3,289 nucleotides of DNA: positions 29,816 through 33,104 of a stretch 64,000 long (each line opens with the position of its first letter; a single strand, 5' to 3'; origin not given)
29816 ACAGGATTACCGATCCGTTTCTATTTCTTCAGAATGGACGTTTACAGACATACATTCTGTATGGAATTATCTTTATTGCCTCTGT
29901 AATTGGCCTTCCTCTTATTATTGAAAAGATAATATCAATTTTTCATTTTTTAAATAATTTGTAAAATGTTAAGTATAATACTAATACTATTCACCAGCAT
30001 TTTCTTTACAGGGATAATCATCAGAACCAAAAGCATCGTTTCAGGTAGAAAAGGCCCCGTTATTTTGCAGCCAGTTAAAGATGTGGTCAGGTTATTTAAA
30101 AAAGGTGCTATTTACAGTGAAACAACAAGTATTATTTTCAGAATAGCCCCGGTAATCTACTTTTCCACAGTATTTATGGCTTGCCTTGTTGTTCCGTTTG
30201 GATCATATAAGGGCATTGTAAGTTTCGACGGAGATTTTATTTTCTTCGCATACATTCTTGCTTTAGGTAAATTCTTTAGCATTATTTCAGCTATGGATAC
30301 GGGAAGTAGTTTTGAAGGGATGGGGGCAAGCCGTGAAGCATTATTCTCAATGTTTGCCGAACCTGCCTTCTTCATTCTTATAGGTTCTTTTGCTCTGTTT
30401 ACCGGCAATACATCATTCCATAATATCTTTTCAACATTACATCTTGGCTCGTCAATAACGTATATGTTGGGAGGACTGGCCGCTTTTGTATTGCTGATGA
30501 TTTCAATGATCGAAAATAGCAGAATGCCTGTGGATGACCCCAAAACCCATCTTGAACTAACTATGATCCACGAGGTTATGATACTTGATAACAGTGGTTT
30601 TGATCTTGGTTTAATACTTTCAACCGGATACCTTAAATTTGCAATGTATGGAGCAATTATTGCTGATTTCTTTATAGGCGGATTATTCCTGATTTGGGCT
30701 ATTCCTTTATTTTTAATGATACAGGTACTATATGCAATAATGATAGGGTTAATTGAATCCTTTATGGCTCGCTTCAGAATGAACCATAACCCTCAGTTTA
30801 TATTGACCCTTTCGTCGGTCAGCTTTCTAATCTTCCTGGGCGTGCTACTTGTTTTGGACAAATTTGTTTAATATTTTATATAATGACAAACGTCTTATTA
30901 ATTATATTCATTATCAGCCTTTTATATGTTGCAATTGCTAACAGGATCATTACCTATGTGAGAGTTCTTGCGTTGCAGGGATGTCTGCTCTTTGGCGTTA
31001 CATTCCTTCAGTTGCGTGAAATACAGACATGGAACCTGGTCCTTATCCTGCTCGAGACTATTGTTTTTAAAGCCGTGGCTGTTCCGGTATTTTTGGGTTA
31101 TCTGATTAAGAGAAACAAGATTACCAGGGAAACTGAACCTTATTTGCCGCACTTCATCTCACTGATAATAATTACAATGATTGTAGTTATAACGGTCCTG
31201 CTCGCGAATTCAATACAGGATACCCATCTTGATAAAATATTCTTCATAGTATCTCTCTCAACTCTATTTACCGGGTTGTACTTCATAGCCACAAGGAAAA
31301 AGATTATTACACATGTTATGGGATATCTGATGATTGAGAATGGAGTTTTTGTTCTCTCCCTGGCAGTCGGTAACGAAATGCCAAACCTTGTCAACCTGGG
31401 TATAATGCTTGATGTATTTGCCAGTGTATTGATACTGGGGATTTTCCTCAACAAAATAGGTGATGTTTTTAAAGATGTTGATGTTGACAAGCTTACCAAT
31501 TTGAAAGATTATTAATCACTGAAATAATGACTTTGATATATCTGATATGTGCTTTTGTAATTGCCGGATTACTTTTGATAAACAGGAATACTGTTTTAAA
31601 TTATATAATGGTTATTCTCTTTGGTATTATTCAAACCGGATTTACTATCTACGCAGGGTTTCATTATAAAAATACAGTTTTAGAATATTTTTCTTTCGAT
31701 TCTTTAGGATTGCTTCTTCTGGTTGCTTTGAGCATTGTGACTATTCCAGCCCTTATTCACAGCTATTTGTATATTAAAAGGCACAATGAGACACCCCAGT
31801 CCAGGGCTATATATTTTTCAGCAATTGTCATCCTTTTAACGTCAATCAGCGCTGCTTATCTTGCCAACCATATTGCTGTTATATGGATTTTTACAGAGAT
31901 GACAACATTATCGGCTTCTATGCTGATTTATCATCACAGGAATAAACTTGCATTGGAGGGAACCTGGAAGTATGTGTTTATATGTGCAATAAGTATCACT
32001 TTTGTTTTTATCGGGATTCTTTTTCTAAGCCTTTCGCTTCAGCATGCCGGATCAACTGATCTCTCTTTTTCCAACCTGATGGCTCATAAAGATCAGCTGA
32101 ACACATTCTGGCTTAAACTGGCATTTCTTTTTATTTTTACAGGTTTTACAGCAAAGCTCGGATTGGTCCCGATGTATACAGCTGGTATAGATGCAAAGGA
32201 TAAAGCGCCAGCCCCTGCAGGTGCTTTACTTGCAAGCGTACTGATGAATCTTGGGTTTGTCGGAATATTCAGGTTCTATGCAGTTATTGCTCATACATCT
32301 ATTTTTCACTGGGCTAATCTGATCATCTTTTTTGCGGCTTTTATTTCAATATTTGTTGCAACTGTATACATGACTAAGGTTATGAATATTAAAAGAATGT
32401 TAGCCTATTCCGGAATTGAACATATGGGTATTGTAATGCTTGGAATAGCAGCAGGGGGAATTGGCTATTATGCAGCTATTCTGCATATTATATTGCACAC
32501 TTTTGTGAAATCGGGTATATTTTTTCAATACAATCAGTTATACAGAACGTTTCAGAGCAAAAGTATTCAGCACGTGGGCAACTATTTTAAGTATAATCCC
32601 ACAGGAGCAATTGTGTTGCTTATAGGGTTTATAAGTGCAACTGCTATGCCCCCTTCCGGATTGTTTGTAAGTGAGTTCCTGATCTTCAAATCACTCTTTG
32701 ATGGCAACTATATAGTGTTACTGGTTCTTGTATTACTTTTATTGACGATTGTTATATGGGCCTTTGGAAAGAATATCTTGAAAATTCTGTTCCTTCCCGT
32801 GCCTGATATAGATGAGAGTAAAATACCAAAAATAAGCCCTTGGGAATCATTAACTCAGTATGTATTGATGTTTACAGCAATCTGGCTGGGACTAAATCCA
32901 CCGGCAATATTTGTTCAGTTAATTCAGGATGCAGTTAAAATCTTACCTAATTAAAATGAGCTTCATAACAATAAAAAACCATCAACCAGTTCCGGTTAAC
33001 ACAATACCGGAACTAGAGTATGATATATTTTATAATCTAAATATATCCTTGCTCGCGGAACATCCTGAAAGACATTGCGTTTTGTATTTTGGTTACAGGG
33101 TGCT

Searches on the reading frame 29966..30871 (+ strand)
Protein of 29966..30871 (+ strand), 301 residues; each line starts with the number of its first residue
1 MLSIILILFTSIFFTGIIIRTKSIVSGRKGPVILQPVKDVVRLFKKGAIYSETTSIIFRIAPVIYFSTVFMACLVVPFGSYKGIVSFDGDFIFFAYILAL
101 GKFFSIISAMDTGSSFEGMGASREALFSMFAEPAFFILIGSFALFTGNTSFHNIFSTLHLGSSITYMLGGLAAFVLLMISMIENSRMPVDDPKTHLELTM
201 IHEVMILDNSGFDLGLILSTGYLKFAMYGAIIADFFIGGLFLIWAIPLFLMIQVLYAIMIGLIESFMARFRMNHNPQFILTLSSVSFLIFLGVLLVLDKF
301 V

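Call 6: search_protein_families(library=ncbifam, proteins=[window:29966-30871:+], max_evalue=0.001)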
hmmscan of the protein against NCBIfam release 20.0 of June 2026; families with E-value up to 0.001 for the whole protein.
window:29966-30871:+ (301 aa): 6 families
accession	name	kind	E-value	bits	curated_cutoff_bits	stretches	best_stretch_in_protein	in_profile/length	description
NF004741.0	PRK06076.1-2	equivalog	5.6e-17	62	305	1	24-274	50-309/337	NADH-quinone oxidoreductase subunit NuoH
NF004740.0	PRK06076.1-1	equivalog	7.1e-11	42.2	399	1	33-290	57-316/325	NADH-quinone oxidoreductase subunit NuoH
NF004745.0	PRK06076.1-6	equivalog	1.1e-07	31.4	450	1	11-261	38-287/341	NADH-quinone oxidoreductase subunit NuoH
NF004742.0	PRK06076.1-3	equivalog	4.4e-07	29.4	531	1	24-250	60-287/356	NADH-quinone oxidoreductase subunit NuoH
NF004743.0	PRK06076.1-4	equivalog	1.9e-06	27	494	1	27-248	52-279/433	NADH-quinone oxidoreductase subunit NuoH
NF004744.0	PRK06076.1-5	equivalog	1.1e-05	24.7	542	1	33-295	73-328/372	NADH-quinone oxidoreductase subunit NuoH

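Call 51: search_solved_structures(query=window:29966-30871:+, max_evalue=0.00001, show_alignments=3)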
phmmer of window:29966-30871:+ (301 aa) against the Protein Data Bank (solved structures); distinct sequences matched with E-value up to 0.00001: 10.
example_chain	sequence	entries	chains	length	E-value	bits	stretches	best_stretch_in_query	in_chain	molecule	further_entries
7z0s_D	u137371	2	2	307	1.6e-23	86.7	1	6-294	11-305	Formate hydrogenlyase subunit 4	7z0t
6cfw_M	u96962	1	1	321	3.9e-15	59.1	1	4-171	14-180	Mbh13 NADH dehydrogenase subunit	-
7ar7_H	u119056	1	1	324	5e-09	39.1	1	2-253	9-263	NADH-ubiquinone oxidoreductase chain 1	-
7aqq_H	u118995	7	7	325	5.1e-09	39.1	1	2-253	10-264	NADH-ubiquinone oxidoreductase chain 1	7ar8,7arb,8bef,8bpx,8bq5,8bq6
7a23_H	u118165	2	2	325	5.3e-09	39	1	2-253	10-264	Nad1m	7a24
8e73_1M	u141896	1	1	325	3.3e-07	33.1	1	2-253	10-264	Nad1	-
6u8y_M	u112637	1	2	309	4.5e-07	32.7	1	2-260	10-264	NADH dehydrogenase subunit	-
6x89_1M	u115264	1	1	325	9.7e-07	31.6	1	2-253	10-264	NU1M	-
7nyh_H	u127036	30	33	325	1e-06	31.5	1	34-276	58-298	NADH-quinone oxidoreductase subunit H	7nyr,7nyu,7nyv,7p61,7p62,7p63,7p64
9grx_A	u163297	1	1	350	1.6e-06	30.8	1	30-248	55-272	NAD(P)H-quinone oxidoreductase subunit 1, chloroplastic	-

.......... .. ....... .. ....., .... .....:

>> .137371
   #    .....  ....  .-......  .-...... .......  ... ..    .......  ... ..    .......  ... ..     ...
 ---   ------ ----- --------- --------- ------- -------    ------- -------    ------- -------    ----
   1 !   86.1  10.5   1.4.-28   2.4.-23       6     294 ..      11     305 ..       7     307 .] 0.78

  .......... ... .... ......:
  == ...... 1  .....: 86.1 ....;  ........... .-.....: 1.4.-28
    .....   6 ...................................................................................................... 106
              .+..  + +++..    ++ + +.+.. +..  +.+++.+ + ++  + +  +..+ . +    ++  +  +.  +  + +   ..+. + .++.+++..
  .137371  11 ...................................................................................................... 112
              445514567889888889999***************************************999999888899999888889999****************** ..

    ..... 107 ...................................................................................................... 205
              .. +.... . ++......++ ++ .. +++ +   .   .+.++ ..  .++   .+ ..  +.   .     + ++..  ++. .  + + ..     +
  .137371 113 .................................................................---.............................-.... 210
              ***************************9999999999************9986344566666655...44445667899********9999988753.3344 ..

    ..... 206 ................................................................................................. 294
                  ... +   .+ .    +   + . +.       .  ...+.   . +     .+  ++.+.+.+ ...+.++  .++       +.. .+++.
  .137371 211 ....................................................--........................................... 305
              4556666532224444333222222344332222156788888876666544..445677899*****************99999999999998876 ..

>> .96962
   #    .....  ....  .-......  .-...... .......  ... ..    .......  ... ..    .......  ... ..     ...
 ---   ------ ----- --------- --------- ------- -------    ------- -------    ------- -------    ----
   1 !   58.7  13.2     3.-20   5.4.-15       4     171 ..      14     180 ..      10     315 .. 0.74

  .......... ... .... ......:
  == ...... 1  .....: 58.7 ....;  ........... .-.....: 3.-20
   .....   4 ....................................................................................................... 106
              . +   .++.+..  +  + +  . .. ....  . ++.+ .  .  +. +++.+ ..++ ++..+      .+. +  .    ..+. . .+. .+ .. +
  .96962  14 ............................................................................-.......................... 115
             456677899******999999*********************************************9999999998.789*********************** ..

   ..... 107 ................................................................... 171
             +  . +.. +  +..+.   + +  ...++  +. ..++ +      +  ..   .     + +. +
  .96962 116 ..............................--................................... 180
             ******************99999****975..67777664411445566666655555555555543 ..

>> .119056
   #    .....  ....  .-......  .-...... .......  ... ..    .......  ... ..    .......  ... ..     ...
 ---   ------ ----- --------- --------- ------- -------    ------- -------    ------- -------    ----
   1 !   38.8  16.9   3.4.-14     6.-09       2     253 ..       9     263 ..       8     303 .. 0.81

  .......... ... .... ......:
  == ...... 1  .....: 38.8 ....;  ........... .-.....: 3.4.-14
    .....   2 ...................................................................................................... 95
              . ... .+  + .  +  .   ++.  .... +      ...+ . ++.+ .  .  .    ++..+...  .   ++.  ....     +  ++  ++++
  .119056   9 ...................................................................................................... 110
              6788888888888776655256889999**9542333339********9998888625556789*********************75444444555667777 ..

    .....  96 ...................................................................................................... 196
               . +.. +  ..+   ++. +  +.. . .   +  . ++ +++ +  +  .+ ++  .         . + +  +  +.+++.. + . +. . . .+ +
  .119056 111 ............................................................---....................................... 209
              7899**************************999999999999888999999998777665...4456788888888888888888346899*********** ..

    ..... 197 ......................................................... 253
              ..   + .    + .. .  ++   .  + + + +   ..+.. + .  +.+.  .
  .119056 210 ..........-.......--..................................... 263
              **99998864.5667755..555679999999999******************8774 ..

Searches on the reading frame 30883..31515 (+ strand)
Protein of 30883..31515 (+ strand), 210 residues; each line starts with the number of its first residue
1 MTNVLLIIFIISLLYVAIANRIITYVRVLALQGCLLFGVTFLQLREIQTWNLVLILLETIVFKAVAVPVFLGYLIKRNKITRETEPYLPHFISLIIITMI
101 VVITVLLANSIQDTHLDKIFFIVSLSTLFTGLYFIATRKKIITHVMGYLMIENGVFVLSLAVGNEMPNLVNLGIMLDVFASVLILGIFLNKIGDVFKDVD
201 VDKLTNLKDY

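Call 6: search_protein_families(library=ncbifam, proteins=[window:30883-31515:+], max_evalue=0.001)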
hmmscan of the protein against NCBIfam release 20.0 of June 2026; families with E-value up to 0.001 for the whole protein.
window:30883-31515:+ (210 aa): 1 family
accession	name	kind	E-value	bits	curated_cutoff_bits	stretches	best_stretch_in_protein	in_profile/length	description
NF008556.0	PRK11492.1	equivalog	5.1e-21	75.5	136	1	2-208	7-215/216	hydrogenase 4 membrane subunit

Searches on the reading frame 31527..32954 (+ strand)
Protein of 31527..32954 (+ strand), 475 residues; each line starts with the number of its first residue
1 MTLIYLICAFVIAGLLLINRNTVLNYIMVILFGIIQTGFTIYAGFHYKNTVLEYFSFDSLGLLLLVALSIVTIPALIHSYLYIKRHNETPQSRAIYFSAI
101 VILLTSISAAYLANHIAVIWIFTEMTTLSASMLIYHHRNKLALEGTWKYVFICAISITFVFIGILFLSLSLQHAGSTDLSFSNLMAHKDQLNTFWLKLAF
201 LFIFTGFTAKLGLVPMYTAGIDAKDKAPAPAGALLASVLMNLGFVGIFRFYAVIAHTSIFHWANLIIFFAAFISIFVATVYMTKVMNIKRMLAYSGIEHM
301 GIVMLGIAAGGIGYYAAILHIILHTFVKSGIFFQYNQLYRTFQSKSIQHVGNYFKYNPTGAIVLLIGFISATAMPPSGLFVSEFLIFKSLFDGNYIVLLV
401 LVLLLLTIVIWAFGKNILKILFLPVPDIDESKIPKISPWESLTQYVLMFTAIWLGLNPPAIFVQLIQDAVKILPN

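Call 4: search_protein_families(library=pfam, proteins=[window:31527-32954:+], max_evalue=0.01)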
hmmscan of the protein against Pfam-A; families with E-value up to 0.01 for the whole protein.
window:31527-32954:+ (475 aa): 1 family
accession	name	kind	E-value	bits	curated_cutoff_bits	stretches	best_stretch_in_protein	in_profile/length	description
PF00361.26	Proton_antipo_M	-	2.1e-43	149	21.5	1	113-404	1-289/294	NADH:quinone oxidoreductase/Mrp antiporter, TM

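Call 6: search_protein_families(library=ncbifam, proteins=[window:31527-32954:+], max_evalue=0.001)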
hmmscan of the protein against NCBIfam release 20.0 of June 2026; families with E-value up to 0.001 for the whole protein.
window:31527-32954:+ (475 aa): 62 families (the best 25 are shown)
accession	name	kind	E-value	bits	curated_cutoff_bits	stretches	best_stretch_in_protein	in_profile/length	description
NF006427.0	PRK08676.1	equivalog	4.2e-64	217.2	511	1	5-472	6-482/486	hydrogenase membrane subunit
NF005044.0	PRK06458.1-4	equivalog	9e-58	196.4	610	1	51-473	66-494/531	hydrogenase 4 subunit F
NF005045.0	PRK06458.1-5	equivalog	3.5e-54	184.6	543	1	51-473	58-482/484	hydrogenase 4 subunit F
NF005043.0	PRK06458.1-3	equivalog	1.9e-51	175.5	533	1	47-472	54-481/483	hydrogenase 4 subunit F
NF005041.0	PRK06458.1-1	equivalog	6.9e-45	154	951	1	54-427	69-450/526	hydrogenase 4 subunit F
NF005042.0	PRK06458.1-2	equivalog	1e-44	153.4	437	1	7-430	14-412/439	hydrogenase 4 subunit F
TIGR01972.1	NDH_I_M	subfamily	8.8e-40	136.8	263.8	1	23-471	40-480/486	NADH-quinone oxidoreductase subunit M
NF005086.0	PRK06521.1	equivalog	1.7e-36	125.9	667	1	53-458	74-492/669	hydrogenase 4 subunit B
TIGR01770.1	NDH_I_N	subfamily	1e-32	113.7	332.6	1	2-461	9-471/472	NADH-quinone oxidoreductase subunit NuoN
NF005140.0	PRK06589.1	equivalog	3.2e-29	102.1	470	1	19-456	36-475/489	putative monovalent cation/H+ antiporter subunit D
NF006418.0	PRK08667.1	equivalog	4.5e-28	98.2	794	1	47-412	65-431/644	hydrogenase membrane subunit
NF006240.0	PRK08376.1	subfamily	2.8e-25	89.2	662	1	16-473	48-507/521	putative monovalent cation/H+ antiporter subunit D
NF004442.0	PRK05777.1-5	equivalog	3.5e-25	88.9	523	1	2-462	16-471/483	NADH-quinone oxidoreductase subunit NuoN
NF005060.0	PRK06473.1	equivalog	5.4e-25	88.1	747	1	53-460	72-469/500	NADH-quinone oxidoreductase subunit M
NF006241.0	PRK08377.1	equivalog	1.2e-24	87.2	645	1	6-460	13-465/494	NADH dehydrogenase subunit N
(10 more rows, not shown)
